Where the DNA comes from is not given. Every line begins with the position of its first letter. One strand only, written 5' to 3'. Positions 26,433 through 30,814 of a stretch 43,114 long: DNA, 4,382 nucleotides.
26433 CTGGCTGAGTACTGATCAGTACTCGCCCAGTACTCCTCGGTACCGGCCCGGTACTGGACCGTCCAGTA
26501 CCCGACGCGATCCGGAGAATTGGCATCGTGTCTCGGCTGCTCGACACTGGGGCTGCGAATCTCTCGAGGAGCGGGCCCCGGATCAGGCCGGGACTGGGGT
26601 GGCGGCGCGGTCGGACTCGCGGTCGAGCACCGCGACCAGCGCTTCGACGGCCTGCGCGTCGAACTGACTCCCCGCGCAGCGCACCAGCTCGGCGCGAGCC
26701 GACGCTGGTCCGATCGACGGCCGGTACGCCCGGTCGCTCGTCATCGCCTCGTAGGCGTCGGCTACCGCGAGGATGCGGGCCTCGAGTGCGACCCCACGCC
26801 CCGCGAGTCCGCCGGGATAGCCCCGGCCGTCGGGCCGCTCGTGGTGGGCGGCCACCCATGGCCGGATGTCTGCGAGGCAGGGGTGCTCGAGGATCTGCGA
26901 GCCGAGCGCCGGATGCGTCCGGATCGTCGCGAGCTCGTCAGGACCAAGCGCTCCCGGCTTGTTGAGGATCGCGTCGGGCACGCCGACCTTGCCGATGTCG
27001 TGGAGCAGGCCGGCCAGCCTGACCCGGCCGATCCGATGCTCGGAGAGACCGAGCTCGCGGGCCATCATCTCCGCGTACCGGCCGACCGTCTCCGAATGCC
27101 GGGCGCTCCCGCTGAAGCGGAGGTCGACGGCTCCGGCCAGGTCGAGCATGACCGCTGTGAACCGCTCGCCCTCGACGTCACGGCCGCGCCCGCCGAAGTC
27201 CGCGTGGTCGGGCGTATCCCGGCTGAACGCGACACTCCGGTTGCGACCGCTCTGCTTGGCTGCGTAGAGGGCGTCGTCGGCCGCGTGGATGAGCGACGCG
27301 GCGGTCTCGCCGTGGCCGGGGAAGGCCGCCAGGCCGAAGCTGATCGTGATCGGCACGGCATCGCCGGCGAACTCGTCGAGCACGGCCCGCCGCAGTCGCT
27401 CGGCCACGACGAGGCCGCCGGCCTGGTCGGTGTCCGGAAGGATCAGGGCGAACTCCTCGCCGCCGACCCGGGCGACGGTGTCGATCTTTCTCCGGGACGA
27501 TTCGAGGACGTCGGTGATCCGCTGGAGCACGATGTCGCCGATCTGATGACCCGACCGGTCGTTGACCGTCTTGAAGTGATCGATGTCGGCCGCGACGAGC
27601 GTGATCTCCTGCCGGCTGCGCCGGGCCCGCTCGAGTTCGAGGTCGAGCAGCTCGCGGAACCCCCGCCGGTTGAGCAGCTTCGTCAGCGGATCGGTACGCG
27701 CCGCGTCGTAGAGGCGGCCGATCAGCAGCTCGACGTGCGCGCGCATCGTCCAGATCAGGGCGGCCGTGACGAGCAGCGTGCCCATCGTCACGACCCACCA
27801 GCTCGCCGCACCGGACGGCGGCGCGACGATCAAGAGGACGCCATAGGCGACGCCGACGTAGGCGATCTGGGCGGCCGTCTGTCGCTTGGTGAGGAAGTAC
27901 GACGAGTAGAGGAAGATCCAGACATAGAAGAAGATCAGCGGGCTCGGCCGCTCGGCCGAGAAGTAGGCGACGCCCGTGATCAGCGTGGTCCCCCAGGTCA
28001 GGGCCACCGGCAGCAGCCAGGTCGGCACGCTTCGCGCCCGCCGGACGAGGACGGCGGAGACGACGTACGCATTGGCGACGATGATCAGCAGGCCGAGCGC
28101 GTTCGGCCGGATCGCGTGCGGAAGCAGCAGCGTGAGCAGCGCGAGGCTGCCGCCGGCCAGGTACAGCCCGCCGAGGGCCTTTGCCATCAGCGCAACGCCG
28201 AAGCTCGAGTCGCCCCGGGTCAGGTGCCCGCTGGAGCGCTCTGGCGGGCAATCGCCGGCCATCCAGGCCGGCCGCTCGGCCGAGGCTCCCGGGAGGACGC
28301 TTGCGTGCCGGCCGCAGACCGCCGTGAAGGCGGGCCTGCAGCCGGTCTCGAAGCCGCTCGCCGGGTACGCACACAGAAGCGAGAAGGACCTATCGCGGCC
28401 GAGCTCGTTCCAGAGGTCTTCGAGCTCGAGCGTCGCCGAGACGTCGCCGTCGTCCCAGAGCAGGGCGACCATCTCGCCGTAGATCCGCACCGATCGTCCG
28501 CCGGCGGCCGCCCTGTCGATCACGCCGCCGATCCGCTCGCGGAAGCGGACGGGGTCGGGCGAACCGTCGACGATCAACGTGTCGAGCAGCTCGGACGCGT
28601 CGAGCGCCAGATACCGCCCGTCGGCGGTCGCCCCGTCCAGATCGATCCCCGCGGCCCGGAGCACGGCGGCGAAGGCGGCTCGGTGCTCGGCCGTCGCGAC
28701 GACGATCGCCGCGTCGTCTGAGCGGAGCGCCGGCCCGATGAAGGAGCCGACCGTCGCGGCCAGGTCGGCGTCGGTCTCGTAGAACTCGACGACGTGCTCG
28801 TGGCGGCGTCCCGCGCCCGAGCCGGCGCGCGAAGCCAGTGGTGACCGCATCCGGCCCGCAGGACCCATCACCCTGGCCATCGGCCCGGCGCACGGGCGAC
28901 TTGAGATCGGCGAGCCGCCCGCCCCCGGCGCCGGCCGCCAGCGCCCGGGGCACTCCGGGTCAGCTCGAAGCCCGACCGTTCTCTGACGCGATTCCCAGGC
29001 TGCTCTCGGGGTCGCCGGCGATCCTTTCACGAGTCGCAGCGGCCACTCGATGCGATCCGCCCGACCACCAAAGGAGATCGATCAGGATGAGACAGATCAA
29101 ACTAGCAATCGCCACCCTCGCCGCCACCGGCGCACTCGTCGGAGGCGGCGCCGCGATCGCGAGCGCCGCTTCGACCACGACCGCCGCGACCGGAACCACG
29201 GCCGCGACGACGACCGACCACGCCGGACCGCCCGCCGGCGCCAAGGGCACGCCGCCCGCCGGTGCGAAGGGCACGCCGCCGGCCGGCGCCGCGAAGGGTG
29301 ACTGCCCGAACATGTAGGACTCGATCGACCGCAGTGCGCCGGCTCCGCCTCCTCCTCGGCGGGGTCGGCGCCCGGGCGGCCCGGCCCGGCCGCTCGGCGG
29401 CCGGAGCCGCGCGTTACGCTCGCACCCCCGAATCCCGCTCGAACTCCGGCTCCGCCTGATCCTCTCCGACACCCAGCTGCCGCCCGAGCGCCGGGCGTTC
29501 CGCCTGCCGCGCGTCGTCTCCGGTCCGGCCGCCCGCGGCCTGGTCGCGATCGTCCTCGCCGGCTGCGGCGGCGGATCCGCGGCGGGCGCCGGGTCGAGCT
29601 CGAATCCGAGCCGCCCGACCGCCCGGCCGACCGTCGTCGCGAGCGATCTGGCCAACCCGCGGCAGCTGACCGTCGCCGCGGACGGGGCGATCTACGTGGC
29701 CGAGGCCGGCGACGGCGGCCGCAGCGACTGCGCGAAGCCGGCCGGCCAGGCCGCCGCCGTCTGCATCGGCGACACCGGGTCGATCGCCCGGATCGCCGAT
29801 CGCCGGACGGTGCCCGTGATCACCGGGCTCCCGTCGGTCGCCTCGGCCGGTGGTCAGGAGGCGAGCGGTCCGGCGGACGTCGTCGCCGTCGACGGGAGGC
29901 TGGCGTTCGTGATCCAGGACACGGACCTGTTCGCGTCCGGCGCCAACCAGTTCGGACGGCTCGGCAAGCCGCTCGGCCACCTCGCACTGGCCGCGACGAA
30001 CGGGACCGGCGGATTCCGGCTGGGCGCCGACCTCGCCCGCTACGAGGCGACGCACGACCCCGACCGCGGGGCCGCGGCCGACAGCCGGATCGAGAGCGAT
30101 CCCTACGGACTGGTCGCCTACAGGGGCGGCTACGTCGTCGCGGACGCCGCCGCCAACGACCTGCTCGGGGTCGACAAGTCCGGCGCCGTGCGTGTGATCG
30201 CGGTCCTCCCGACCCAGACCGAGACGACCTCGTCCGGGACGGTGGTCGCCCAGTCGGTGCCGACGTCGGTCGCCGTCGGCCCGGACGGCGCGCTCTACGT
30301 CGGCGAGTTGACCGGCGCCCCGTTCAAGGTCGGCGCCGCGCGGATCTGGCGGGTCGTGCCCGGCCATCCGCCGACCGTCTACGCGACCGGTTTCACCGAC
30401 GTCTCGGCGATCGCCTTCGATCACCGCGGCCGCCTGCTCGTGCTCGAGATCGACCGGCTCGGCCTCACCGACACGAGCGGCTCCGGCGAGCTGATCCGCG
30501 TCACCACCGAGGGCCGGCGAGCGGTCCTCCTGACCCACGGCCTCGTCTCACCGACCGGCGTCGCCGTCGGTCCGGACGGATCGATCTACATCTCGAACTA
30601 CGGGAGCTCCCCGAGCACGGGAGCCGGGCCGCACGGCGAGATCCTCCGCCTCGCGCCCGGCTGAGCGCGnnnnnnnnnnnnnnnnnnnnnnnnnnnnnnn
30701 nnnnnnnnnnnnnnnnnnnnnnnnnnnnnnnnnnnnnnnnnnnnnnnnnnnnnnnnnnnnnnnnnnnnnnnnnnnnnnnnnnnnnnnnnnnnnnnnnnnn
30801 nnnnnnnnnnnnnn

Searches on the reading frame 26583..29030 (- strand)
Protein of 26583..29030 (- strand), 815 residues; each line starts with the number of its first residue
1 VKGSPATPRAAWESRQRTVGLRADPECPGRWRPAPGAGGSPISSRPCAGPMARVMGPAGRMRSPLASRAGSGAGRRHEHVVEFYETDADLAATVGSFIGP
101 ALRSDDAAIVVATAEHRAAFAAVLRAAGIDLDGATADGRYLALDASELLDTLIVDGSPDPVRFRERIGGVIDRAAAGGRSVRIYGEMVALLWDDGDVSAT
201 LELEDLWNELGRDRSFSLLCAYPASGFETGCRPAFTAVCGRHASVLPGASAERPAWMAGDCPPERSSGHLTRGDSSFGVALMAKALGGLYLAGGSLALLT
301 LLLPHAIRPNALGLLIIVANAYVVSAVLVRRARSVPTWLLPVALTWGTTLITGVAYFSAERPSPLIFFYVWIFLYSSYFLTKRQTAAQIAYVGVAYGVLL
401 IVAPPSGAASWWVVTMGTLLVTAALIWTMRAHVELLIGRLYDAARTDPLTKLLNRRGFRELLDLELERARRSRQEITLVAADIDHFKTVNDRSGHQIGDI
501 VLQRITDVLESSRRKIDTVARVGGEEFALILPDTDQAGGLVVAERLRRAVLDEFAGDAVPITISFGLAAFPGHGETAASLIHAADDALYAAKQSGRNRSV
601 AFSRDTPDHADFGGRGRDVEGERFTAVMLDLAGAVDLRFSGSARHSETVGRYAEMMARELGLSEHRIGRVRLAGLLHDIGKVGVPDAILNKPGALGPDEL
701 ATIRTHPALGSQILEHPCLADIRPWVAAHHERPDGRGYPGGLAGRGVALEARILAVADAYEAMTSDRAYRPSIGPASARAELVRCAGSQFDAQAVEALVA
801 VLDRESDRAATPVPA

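Call 10: search_protein_families(library=pfam, proteins=[window:26583-29030:-], max_evalue=0.001)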
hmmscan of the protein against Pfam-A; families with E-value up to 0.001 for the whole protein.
window:26583-29030:- (815 aa): 5 families
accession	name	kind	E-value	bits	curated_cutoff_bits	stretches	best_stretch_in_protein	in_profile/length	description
PF00990.26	GGDEF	-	3.9e-44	150.7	23.8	1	445-598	2-161/161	Diguanylate cyclase, GGDEF domain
PF13487.12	HD_5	-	1.1e-33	116.8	27.2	1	638-793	10-169/170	HD domain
PF14417.12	MEDS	-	1.7e-22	80.4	29.8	1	79-228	2-149/161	MEDS: MEthanogen/methylotroph, DcmR Sensory domain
PF01966.28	HD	-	2.3e-20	73.4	22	1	644-763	3-116/116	HD domain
PF08668.18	HDOD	-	1.7e-05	24.9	22.9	1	637-686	90-137/196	HDOD domain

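Call 19: find_homologous_proteins(query=window:26583-29030:-, max_evalue=1e-30)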
Query window:26583-29030:- (815 aa): 977 proteins with E <= 1e-30 among 8000 candidates; the best 120 are listed.
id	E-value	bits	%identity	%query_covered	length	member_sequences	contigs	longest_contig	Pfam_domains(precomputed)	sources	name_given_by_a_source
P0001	0.0e+0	1254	75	93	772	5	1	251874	PF08668.19,PF13487.13,PF01966.29,PF14417.13,PF00990.27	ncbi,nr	ncbi:MAG: hypothetical protein QOH12_1571 [Solirubrobacteraceae bacterium]|nr:hypothetical protein [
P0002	0.0e+0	1235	74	93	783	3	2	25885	PF08668.19,PF13487.13,PF01966.29,PF14417.13,PF00990.27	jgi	jgi:diguanylate cyclase (GGDEF)-like protein/putative nucleotidyltransferase with HDIG domain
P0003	0.0e+0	1234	76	92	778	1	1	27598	PF08668.19,PF13487.13,PF01966.29,PF14417.13,PF00990.27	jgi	jgi:diguanylate cyclase (GGDEF)-like protein/putative nucleotidyltransferase with HDIG domain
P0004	0.0e+0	1225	100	69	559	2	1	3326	PF08668.19,PF13487.13,PF01966.29,PF00990.27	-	-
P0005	0.0e+0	1216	76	90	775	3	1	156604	PF13487.13,PF01966.29,PF14417.13,PF00990.27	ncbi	ncbi:MAG TPA: diguanylate cyclase [Solirubrobacteraceae bacterium]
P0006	0.0e+0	1216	76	91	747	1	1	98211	PF08668.19,PF13487.13,PF01966.29,PF14417.13,PF00990.27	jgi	jgi:diguanylate cyclase (GGDEF)-like protein/putative nucleotidyltransferase with HDIG domain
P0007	0.0e+0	1204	74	92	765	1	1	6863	PF08668.19,PF13487.13,PF01966.29,PF14417.13,PF00990.27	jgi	-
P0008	4.0e-290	983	81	69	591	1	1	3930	PF13487.13,PF01966.29,PF00990.27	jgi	jgi:diguanylate cyclase (GGDEF)-like protein/putative nucleotidyltransferase with HDIG domain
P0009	9.5e-288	975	63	89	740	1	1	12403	PF13487.13,PF01966.29,PF14417.13,PF00990.27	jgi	jgi:diguanylate cyclase (GGDEF)-like protein/putative nucleotidyltransferase with HDIG domain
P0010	1.6e-263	895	76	66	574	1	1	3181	PF08668.19,PF13487.13,PF01966.29,PF00990.27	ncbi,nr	ncbi:MAG: diguanylate cyclase [Actinomycetota bacterium]|nr:diguanylate cyclase [Actinomycetota bact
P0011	2.5e-263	894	74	70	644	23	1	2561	PF08668.19,PF13487.13,PF01966.29,PF00990.27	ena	-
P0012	5.1e-262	890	76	67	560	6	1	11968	PF08668.19,PF13487.13,PF01966.29,PF00990.27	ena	-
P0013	1.2e-261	889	74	68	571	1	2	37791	PF08668.19,PF13487.13,PF01966.29,PF00990.27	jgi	jgi:diguanylate cyclase (GGDEF)-like protein/putative nucleotidyltransferase with HDIG domain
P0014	3.1e-259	881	73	69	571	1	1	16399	PF08668.19,PF13487.13,PF01966.29,PF00990.27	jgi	jgi:diguanylate cyclase (GGDEF)-like protein/putative nucleotidyltransferase with HDIG domain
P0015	1.6e-256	872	73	68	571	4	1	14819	PF13487.13,PF01966.29,PF00990.27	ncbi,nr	ncbi:MAG: diguanylate cyclase [Actinomycetota bacterium]|nr:diguanylate cyclase [Actinomycetota bact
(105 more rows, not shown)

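Call 21: find_encoding_contigs(protein=P0001, flank=4000, max_places=3)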
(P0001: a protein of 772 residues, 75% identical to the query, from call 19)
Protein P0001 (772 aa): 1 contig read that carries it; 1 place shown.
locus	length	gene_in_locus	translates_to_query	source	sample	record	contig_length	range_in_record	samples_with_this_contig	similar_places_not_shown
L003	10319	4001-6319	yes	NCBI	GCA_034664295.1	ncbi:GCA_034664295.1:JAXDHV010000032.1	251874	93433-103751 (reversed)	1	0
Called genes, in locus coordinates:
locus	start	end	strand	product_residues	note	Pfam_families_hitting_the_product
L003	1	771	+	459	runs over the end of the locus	PF21105:DyP_N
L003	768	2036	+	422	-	PF00067:p450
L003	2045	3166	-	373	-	PF25021:TEN_NHL (faint), PF22807:TrAA12 (faint), PF01436:NHL (faint)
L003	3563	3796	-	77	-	-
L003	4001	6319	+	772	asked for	PF14417:MEDS, PF00990:GGDEF, PF01966:HD, PF08668:HDOD (faint), PF13487:HD_5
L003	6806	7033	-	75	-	PF20059:DUF6458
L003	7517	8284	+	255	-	PF00392:GntR, PF07729:FCD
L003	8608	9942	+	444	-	PF01425:Amidase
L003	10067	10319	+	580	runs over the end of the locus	PF17164:DUF5122 (faint)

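Call 22: find_encoding_contigs(protein=P0003, flank=4000, max_places=3)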
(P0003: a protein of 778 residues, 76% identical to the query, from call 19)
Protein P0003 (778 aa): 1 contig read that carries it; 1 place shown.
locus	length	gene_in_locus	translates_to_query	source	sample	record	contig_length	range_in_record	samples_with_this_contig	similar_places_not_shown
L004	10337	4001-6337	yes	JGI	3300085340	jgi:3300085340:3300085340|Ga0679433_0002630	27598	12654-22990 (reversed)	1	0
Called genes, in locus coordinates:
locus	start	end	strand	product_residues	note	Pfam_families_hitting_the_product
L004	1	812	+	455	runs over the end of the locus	PF21105:DyP_N, PF20628:Dyp_perox_C (faint)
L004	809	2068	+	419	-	PF00067:p450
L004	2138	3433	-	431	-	-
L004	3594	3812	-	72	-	-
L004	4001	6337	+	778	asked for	PF14417:MEDS, PF00990:GGDEF, PF01966:HD, PF08668:HDOD (faint), PF13487:HD_5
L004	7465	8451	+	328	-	-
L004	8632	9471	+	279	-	-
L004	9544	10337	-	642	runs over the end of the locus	PF00069:Pkinase, PF01636:APH (faint), PF07714:PK_Tyr_Ser-Thr, PF03109:ABC1 (weak), PF22888:FIMAH (faint)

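Call 23: find_encoding_contigs(protein=P0005, flank=4000, max_places=3)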
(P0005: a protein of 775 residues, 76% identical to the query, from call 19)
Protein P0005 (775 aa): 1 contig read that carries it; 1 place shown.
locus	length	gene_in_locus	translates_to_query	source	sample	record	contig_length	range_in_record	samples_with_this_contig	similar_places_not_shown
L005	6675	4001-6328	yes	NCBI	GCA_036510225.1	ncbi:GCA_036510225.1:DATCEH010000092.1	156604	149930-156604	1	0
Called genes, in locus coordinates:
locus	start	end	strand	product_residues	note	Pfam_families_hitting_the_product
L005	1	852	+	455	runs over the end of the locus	PF21105:DyP_N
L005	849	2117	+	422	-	PF00067:p450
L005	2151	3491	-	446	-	-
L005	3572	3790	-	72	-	-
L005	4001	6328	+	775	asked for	PF14417:MEDS, PF00990:GGDEF, PF13487:HD_5, PF01966:HD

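Call 24: find_encoding_contigs(protein=P0006, flank=4000, max_places=3)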
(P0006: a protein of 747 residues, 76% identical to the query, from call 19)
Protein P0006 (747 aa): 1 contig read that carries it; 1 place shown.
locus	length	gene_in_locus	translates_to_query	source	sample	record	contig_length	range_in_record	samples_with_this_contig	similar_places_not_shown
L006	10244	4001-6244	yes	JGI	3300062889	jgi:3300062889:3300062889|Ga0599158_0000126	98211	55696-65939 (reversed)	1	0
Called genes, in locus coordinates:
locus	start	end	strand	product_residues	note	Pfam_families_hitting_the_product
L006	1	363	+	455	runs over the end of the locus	PF21105:DyP_N, PF20628:Dyp_perox_C (faint)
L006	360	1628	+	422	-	PF00067:p450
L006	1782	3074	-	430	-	PF25021:TEN_NHL (faint), PF01436:NHL (faint)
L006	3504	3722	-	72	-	-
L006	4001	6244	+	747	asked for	PF14417:MEDS, PF00990:GGDEF, PF08668:HDOD (weak), PF01966:HD, PF13487:HD_5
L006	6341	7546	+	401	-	-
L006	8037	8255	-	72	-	PF20059:DUF6458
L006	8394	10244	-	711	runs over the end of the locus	-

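Call 37: find_encoding_contigs(protein=P0008, flank=4000, max_places=3)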
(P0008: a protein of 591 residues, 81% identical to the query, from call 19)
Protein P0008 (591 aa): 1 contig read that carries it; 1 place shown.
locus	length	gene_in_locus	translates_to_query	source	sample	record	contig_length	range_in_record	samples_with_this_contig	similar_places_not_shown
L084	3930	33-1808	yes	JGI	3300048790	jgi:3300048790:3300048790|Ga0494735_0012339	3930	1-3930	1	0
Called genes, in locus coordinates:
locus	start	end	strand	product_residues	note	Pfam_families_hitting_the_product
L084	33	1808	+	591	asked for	PF00990:GGDEF, PF13487:HD_5, PF01966:HD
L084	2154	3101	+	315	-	-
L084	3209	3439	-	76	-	PF20059:DUF6458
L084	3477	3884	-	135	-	PF22888:FIMAH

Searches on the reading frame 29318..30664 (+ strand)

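Call 10: search_protein_families(library=pfam, proteins=[window:29318-30664:+], max_evalue=0.001)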
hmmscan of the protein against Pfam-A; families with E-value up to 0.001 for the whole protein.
window:29318-30664:+ (448 aa): 3 families
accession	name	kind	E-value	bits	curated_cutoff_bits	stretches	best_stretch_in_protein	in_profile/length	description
PF25021.1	TEN_NHL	-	1.2e-05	24.9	27.1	0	407-428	28-49/357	Teneurin NHL domain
PF01436.27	NHL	-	2.6e-05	24.5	20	0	411-430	3-22/28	NHL repeat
PF23500.1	DUF7133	-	0.00037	20.3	27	0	314-328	330-344/385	Domain of unknown function (DUF7133)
